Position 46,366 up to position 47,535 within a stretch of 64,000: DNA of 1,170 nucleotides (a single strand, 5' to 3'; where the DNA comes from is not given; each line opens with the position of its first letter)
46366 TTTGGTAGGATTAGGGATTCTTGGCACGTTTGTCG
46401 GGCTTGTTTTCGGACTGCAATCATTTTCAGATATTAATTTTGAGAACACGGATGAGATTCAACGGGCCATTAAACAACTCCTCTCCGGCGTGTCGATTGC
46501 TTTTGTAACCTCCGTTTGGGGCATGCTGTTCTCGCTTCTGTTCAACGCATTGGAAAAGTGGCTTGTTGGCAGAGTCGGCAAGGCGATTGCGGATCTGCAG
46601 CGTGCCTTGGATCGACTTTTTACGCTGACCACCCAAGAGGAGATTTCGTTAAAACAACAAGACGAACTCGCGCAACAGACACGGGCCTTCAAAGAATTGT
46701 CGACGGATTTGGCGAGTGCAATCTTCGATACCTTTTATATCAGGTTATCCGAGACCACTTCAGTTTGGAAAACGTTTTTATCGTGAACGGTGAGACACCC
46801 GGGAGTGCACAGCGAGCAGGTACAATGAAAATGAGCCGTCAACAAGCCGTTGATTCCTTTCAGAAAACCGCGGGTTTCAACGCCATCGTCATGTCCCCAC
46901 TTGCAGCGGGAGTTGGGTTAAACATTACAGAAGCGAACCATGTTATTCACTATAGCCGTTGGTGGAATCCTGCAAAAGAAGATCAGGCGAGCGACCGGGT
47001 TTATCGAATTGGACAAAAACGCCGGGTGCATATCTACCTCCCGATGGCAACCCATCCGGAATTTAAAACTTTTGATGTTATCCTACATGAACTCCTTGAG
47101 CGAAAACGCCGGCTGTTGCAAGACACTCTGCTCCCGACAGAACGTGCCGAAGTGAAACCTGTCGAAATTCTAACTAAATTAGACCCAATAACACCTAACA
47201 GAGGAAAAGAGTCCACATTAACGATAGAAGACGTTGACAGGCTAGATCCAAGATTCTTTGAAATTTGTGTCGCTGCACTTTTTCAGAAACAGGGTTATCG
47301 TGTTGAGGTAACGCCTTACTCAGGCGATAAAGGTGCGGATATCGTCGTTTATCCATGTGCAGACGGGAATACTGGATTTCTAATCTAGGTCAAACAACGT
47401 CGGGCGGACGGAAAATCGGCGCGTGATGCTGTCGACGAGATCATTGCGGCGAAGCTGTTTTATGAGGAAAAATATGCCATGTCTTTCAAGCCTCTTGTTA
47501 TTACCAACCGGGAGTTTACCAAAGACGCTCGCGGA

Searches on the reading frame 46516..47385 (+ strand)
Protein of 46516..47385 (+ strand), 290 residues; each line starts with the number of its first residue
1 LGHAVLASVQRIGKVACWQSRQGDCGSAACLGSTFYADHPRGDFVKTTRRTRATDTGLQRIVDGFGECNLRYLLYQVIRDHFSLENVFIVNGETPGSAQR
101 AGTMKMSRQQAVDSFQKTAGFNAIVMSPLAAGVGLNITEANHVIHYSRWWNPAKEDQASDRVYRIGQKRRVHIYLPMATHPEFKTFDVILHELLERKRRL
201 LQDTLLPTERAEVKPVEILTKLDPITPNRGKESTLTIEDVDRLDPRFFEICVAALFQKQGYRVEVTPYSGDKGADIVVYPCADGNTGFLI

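Call 68: search_protein_families(library=pfam, proteins=[window:46516-47385:+], max_evalue=0.001)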
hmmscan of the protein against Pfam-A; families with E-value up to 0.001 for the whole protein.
window:46516-47385:+ (290 aa): 2 families
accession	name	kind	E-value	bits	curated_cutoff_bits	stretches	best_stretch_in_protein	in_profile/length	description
PF00271.37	Helicase_C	-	3.7e-12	46.9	23.5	1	102-166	48-110/110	Helicase conserved C-terminal domain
PF04471.18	Mrr_cat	-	4.3e-09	36.9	21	1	241-279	2-41/115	Restriction endonuclease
